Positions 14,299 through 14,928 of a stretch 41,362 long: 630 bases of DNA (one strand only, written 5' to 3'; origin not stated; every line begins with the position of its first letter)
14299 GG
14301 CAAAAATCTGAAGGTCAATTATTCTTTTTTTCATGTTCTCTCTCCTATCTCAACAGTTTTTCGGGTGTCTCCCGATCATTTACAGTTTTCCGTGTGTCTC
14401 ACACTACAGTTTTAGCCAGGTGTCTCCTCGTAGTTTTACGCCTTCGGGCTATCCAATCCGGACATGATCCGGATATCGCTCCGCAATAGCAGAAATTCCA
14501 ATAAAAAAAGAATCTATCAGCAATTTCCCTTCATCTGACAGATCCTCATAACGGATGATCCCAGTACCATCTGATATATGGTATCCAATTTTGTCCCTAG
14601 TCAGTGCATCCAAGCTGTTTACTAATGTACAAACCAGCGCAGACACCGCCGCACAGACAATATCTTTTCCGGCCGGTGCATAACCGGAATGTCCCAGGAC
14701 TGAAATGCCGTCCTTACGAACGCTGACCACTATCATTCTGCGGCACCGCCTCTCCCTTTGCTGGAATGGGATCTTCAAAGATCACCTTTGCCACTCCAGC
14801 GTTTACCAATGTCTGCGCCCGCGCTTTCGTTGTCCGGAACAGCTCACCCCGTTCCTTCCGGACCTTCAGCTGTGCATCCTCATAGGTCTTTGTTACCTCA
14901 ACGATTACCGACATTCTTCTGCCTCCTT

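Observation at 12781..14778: Phage-encoded Prp protease with two matching substrates: capsid and scaffold both begin ..LQIFA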

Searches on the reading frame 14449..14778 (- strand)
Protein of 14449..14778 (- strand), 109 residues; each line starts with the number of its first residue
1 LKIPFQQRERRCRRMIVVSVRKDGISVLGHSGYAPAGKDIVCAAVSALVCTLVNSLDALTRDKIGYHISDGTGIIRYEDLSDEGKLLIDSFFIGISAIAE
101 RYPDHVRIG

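Call 3: search_protein_families(library=pfam, proteins=[window:14449-14778:-], max_evalue=0.01)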
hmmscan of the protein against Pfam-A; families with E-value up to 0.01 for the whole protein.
window:14449-14778:- (109 aa): 1 family
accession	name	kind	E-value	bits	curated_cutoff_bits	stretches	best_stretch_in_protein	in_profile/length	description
PF04327.17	Peptidase_Prp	-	4.1e-21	75.4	27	1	22-106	13-89/90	Cysteine protease Prp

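Call 4: search_protein_families(library=phrogs, proteins=[window:14449-14778:-], max_evalue=0.001)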
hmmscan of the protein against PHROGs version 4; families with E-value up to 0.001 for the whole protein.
window:14449-14778:- (109 aa): 1 family
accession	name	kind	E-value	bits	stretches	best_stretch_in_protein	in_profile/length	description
phrog_4478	-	other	9.6e-27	94.1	1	15-108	1-98/102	peptidase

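Call 13: search_dna_similar(query=window:14449-14736:-, collection=phages, mode=protein, max_rows=40, max_evalue=0.001)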
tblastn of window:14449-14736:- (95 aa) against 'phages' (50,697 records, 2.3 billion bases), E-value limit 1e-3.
Records with a match: 24; places in all: 24; records where one place covers at least 80% of the query: 23.
Best place of each record, by identity: <60% 24.
By first word of the organism name: Bacteriophage 9; Lactococcus 3; Enterococcus 3; Brochothrix 2; Oenococcus 2; Latilactobacillus 2; Dorea 1; Acutalibacter 1; Staphylococcus 1.
By host as written in the record: - 10; Enterococcus faecalis 3; Lactococcus garvieae Lg2 2; Brochothrix thermosphacta 2; Oenococcus oeni 2; Dorea sp. 000433215 DA134 1; Acutalibacter muris 1; Latilactobacillus curvatus TMW 1.1447 1; and 2 more.
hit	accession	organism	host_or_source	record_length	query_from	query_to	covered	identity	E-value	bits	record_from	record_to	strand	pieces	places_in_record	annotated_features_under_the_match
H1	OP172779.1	Dorea phage DO134P1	Dorea sp. 000433215 DA134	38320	1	94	99%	53.2%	4e-24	100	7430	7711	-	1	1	none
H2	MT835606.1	Bacteriophage sp.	human fecal samples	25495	1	94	99%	52.1%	2e-25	103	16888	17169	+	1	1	record has no annotation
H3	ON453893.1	Acutalibacter phage Fontainebleau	Acutalibacter muris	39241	1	94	99%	39.8%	2e-8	55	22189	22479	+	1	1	peptidase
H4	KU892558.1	Lactococcus phage PLgT-1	Lactococcus garvieae Lg2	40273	12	94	87%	42.5%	1e-7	53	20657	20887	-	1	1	ribosomal protein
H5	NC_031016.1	Lactococcus phage PLgT-1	Lactococcus garvieae Lg2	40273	12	94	87%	42.5%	1e-7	53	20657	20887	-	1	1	peptidase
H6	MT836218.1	Bacteriophage sp.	human fecal samples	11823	1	95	100%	37.0%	2e-5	47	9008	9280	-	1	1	record has no annotation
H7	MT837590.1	Bacteriophage sp.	human fecal samples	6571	1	94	99%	35.4%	7e-8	54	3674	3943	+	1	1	record has no annotation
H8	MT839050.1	Bacteriophage sp.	human fecal samples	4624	1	88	93%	37.5%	4e-11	63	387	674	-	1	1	record has no annotation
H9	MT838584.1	Bacteriophage sp.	human fecal samples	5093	1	88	93%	36.5%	3e-12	66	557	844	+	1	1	record has no annotation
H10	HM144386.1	Brochothrix phage BL3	Brochothrix thermosphacta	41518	15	94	84%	38.8%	6e-7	51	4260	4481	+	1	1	gp6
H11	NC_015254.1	Brochothrix phage BL3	Brochothrix thermosphacta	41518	15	94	84%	38.8%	6e-7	51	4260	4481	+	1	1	peptidase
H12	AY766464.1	Lactococcus phage TP712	-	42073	13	94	86%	36.5%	5e-7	51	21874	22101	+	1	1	unknown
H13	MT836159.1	Bacteriophage sp.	human fecal samples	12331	15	92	82%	37.8%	1e-4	44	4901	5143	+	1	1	record has no annotation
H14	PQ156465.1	Oenococcus phage Krappator27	Oenococcus oeni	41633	5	94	95%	32.6%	3e-4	43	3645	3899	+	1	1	peptidase | portal protein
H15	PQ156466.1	Oenococcus phage Krappator149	Oenococcus oeni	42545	5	94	95%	32.6%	4e-4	43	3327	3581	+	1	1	peptidase | portal protein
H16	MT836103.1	Bacteriophage sp.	human fecal samples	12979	1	57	60%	50.0%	3e-6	49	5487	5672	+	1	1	record has no annotation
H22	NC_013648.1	Enterococcus phage phiFL3A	Enterococcus faecalis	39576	12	94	87%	32.5%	7e-6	48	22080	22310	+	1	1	gp45: peptidase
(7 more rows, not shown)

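Call 15: get_annotated_region(hit=H1, flank=5000)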
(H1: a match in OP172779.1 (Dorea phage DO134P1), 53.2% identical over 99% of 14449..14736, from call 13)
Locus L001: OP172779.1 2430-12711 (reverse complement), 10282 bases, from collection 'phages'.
description: Dorea phage DO134P1, complete genome.
organism: Dorea phage DO134P1 (NCBI taxid 2968629)
taxonomy: Viruses; Duplodnaviria; Heunggongvirae; Uroviricota; Caudoviricetes
host: Dorea sp. 000433215 DA134; source: municipal sewage; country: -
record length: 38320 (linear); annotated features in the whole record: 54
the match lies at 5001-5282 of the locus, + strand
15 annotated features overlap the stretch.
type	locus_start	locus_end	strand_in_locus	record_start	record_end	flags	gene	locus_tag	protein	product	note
CDS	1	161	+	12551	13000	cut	-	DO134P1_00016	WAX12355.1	terminase small subunit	-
CDS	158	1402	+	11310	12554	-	-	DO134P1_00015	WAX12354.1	terminase large subunit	terminase, large subunit gp2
CDS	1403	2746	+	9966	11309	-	-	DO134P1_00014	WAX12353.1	hypothetical protein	-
CDS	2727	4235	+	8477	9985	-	-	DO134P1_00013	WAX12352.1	hypothetical protein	-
CDS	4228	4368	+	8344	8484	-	-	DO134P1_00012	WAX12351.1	hypothetical protein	-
CDS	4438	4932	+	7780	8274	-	-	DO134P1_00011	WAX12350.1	hypothetical protein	-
CDS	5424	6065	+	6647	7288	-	-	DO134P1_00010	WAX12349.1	hypothetical protein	-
CDS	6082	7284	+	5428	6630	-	-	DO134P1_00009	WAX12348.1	hypothetical protein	-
CDS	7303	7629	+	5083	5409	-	-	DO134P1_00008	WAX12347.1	hypothetical protein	-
CDS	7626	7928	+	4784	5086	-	-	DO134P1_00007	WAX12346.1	hypothetical protein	-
CDS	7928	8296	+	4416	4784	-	-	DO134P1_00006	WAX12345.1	hypothetical protein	-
CDS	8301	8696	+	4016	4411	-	-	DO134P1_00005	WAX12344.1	hypothetical protein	-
CDS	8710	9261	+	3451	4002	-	-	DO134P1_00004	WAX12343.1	putative tail protein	-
CDS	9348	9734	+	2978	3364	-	-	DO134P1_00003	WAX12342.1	hypothetical protein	-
CDS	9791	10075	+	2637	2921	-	-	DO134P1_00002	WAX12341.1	hypothetical protein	-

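Call 16: get_annotated_region(hit=H3, flank=5000)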
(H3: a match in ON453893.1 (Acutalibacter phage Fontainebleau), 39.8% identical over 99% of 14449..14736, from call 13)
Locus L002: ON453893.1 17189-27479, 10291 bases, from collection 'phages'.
description: Acutalibacter phage Fontainebleau, complete genome.
organism: Acutalibacter phage Fontainebleau (NCBI taxid 2951965)
taxonomy: Viruses
host: Acutalibacter muris; source: feces; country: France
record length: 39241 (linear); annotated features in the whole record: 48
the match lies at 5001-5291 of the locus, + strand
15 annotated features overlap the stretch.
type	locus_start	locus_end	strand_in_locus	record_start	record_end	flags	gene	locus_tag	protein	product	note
CDS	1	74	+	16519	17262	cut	-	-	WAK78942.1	terminase small subunit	rasttk_feature_creation_tool=/opt/patric-common/ runtime/bin/phanotate version 1.5.0; HHpred against PHROGS v3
CDS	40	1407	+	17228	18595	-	-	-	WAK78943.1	terminase large subunit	rasttk_feature_creation_tool=/opt/patric-common/ runtime/bin/phanotate version 1.5.0; HHpred against PHROGS v3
CDS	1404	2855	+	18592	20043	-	-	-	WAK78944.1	portal protein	rasttk_feature_creation_tool=/opt/patric-common/ runtime/bin/phanotate version 1.5.0; HHpred against PHROGS v3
CDS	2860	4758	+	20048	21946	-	-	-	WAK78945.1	minor head protein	rasttk_feature_creation_tool=/opt/patric-common/ runtime/bin/phanotate version 1.5.0; ...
CDS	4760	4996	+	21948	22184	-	-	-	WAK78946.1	hypothetical protein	rasttk_feature_creation_tool=/opt/patric-common/ runtime/bin/phanotate version 1.5.0; ...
CDS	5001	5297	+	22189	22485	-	-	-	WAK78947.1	peptidase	rasttk_feature_creation_tool=/opt/patric-common/ runtime/bin/phanotate version 1.5.0; HHpred against PHROGS v3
CDS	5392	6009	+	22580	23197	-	-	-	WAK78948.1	head scaffolding protein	rasttk_feature_creation_tool=/opt/patric-common/ runtime/bin/phanotate version 1.5.0; HHpred against PHROGS v3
CDS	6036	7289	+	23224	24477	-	-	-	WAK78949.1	major head protein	rasttk_feature_creation_tool=/opt/patric-common/ runtime/bin/phanotate version 1.5.0; HHpred against PHROGS v3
CDS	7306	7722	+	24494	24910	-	-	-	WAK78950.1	head-tail protein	rasttk_feature_creation_tool=/opt/patric-common/ runtime/bin/phanotate version 1.5.0; HHpred against PHROGS v3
CDS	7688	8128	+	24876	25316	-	-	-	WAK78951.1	hypothetical protein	rasttk_feature_creation_tool=/opt/patric-common/ runtime/bin/phanotate version 1.5.0; ...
CDS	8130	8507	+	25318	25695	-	-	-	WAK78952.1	minor head protein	rasttk_feature_creation_tool=/opt/patric-common/ runtime/bin/phanotate version 1.5.0; HHpred against PHROGS v3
CDS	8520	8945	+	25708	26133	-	-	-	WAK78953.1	tail completion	rasttk_feature_creation_tool=/opt/patric-common/ runtime/bin/phanotate version 1.5.0; HHpred against PHROGS v3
CDS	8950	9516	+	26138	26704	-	-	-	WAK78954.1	hypothetical protein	rasttk_feature_creation_tool=/opt/patric-common/ runtime/bin/phanotate version 1.5.0; ...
CDS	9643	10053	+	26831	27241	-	-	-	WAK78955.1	hypothetical protein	rasttk_feature_creation_tool=/opt/patric-common/ runtime/bin/phanotate version 1.5.0; ...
CDS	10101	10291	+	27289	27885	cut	-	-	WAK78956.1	hypothetical protein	rasttk_feature_creation_tool=/opt/patric-common/ runtime/bin/phanotate version 1.5.0; ...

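Call 17: get_annotated_region(hit=H5, flank=5000)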
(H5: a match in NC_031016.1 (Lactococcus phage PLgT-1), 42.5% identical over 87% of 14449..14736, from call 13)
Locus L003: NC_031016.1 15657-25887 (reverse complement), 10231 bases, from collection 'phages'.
description: Lactococcus phage PLgT-1, complete genome.
organism: Lactococcus phage PLgT-1 (NCBI taxid 1815955)
taxonomy: Viruses; Duplodnaviria; Heunggongvirae; Uroviricota; Caudoviricetes
host: Lactococcus garvieae Lg2; source: -; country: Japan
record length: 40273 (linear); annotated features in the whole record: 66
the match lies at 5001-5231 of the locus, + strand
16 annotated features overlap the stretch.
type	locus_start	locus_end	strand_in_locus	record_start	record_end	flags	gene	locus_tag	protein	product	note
CDS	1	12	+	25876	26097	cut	-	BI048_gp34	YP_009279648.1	DUF1660 family protein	Orf34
CDS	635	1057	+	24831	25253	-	-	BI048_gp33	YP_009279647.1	Alt-like transcription activator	Orf33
CDS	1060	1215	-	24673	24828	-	-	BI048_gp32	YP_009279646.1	hypothetical protein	Orf32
CDS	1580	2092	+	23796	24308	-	-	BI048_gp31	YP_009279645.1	terminase small subunit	Orf31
CDS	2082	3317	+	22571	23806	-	-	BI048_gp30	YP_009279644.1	terminase large subunit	Orf30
CDS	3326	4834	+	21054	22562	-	-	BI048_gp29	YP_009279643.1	portal protein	Orf29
CDS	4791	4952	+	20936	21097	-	-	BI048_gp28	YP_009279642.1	hypothetical protein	Orf28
CDS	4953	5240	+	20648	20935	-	-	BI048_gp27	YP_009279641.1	peptidase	Orf27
CDS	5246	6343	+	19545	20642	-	-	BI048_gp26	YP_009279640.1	minor head protein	Orf26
CDS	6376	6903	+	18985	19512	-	-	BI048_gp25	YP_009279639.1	hypothetical protein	Orf25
CDS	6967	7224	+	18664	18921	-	-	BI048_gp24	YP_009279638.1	DUF6275 family protein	Orf24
CDS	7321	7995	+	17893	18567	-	-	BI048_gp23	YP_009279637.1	head scaffolding protein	Orf23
CDS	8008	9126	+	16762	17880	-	-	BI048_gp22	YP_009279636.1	major head protein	Orf22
CDS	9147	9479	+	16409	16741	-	-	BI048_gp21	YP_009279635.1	head-tail adaptor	Orf21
CDS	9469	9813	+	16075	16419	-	-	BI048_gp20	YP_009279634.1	hypothetical protein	ORF20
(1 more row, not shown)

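Call 34: search_protein_families(library=pfam, proteins=[L001:5001-5285:+, L002:5001-5297:+, L003:4953-5240:+], max_evalue=0.01)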
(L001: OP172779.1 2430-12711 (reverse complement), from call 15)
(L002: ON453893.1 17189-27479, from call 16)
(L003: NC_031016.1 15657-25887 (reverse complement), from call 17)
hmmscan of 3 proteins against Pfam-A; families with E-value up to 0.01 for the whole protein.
L001:5001-5285:+ (95 aa): 1 family
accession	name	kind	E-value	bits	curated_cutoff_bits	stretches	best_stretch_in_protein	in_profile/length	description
PF04327.17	Peptidase_Prp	-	8.7e-19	68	27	1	9-93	14-90/90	Cysteine protease Prp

L002:5001-5297:+ (98 aa): 1 family
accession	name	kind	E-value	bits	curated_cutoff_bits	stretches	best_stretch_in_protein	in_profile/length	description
PF04327.17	Peptidase_Prp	-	2.4e-13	50.6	27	1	1-95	1-89/90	Cysteine protease Prp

L003:4953-5240:+ (95 aa): 1 family
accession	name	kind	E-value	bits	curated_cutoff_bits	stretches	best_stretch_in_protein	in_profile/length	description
PF04327.17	Peptidase_Prp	-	8.5e-20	71.2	27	1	1-91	1-89/90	Cysteine protease Prp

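Call 35: search_solved_structures(query=window:14449-14736:-, max_evalue=0.01, show_alignments=3)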
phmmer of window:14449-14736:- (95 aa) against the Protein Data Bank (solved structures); distinct sequences matched with E-value up to 0.01: 4.
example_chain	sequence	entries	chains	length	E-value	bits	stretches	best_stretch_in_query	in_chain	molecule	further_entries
2g0i_A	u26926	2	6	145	6.1e-09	39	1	9-92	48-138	hypothetical protein SMU.848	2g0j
4peo_A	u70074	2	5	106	1.3e-08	37.9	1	12-94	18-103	Hypothetical protein | Phage-related ribosomal protease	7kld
7jvs_B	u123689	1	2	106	5.3e-07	32.7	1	12-94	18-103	Ribosomal-processing cysteine protease Prp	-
2idl_A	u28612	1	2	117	1.5e-05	28.1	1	12-93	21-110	Hypothetical protein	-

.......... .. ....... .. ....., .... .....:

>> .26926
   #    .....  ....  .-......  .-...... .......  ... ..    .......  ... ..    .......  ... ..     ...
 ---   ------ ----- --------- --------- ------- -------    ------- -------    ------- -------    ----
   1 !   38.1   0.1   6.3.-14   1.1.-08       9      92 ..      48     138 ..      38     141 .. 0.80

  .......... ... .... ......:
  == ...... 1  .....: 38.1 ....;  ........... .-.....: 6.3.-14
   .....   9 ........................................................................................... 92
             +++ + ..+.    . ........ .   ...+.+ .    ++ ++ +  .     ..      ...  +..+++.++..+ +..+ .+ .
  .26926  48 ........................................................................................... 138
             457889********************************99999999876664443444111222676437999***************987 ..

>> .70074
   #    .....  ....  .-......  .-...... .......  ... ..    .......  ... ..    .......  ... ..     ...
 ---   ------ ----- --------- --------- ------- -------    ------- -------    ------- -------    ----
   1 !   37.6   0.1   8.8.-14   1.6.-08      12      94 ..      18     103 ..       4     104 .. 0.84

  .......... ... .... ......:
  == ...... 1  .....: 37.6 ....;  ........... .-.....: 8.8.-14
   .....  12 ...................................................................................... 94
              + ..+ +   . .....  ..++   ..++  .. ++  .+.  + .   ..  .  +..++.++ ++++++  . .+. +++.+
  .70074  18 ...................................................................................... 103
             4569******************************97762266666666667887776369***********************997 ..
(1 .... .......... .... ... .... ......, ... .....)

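Call 38: find_related_loci(query=A1, collection=viral_contigs, flank=6000)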
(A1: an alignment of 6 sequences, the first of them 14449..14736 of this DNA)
Query A1 (95 aa) in viral_contigs; peptide patterns used: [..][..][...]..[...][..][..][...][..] (x = any residue, [..] = any of these).
600 stretches matched a pattern (row limit reached: there are more); 562 encode a relative of the query (tblastn E <= 1e-3); the best 80 are kept; 80 distinct loci.
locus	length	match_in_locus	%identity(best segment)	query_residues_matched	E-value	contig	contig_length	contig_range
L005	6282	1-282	63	1-94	2e-33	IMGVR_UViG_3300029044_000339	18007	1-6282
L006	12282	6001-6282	62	1-94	3e-33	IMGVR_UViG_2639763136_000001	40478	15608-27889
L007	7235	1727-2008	59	1-94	4e-33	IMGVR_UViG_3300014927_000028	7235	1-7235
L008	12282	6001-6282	57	1-94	8e-33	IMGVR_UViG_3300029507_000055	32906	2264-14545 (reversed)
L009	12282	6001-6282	59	1-94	1e-32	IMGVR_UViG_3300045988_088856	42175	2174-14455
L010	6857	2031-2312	62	1-94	1e-32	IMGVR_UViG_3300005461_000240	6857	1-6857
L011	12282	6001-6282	59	1-94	2e-32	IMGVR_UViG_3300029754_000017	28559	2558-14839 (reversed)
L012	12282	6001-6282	59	1-94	2e-32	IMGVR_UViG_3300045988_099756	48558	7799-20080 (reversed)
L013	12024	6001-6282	61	1-94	3e-32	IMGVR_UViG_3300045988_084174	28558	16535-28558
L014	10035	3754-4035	59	1-94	2e-32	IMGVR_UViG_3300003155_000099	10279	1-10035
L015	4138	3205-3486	59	1-94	4e-32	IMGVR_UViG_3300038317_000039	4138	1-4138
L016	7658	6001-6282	60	1-94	7e-32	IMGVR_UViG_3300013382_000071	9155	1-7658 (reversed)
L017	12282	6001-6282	59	1-94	2e-31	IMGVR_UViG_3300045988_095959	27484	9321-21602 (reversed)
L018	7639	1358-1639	57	1-94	2e-31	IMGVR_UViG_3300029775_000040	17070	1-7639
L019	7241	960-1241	59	1-94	2e-31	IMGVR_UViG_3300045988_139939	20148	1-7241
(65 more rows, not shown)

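Call 59: search_protein_families(library=ncbifam, proteins=[window:14449-14736:-], max_evalue=0.01)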
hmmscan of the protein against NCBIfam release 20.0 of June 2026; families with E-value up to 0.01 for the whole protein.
window:14449-14736:- (95 aa): 12 families
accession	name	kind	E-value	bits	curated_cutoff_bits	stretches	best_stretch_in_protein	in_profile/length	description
NF011134.0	PRK14553.3-3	equivalog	1.9e-11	43.8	185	1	12-94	17-93/95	ribosomal-processing cysteine protease Prp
NF011133.0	PRK14553.3-2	equivalog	1.9e-10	41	171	1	11-94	17-104/113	ribosomal-processing cysteine protease Prp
NF011126.0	PRK14553.1-6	equivalog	2.6e-10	40.4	135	1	12-94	18-107/112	ribosomal-processing cysteine protease Prp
NF011122.0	PRK14553.1-1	equivalog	2.7e-10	40.5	166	1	11-92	17-103/108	ribosomal-processing cysteine protease Prp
NF011129.0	PRK14553.2-2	equivalog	7.2e-10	39.2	133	1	11-94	13-100/104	ribosomal-processing cysteine protease Prp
NF011132.0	PRK14553.3-1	equivalog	1.3e-09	38.3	133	1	10-92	15-99/106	ribosomal-processing cysteine protease Prp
NF011131.0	PRK14553.2-4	equivalog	4.1e-09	36.7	225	1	11-94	17-104/113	ribosomal-processing cysteine protease Prp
NF011124.0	PRK14553.1-4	equivalog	6.2e-07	29.5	186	1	12-66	18-72/114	ribosomal-processing cysteine protease Prp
NF011128.0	PRK14553.2-1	equivalog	4.9e-06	26.7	136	1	15-94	22-101/109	ribosomal-processing cysteine protease Prp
NF011125.0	PRK14553.1-5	equivalog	6.7e-05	23.3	201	1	12-94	17-102/105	ribosomal-processing cysteine protease Prp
NF011127.0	PRK14553.1-7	equivalog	0.00012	22.3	122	1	19-86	30-101/123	ribosomal-processing cysteine protease Prp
NF011130.0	PRK14553.2-3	equivalog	0.00076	19.6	189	1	13-57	18-62/111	ribosomal-processing cysteine protease Prp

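Call 67: list_cluster_members(proteins=[window:14449-14736:-, window:13765-14334:-, window:12781-13749:-])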
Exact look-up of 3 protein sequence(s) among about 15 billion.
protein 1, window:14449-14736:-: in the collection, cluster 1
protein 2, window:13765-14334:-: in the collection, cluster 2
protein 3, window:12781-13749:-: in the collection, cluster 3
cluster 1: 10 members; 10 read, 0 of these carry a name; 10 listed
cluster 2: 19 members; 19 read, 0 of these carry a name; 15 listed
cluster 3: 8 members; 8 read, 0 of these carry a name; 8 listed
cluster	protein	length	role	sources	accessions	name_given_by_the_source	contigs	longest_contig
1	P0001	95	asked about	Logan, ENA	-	-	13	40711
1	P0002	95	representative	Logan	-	-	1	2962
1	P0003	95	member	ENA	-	-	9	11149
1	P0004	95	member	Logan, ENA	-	-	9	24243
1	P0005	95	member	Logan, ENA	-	-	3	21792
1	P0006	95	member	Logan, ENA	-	-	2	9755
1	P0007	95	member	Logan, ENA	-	-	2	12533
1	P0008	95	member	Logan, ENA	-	-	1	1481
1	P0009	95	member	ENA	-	-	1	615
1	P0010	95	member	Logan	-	-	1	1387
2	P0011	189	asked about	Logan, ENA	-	-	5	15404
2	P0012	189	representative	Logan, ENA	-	-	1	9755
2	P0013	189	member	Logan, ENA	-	-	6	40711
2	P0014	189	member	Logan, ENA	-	-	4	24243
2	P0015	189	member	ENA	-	-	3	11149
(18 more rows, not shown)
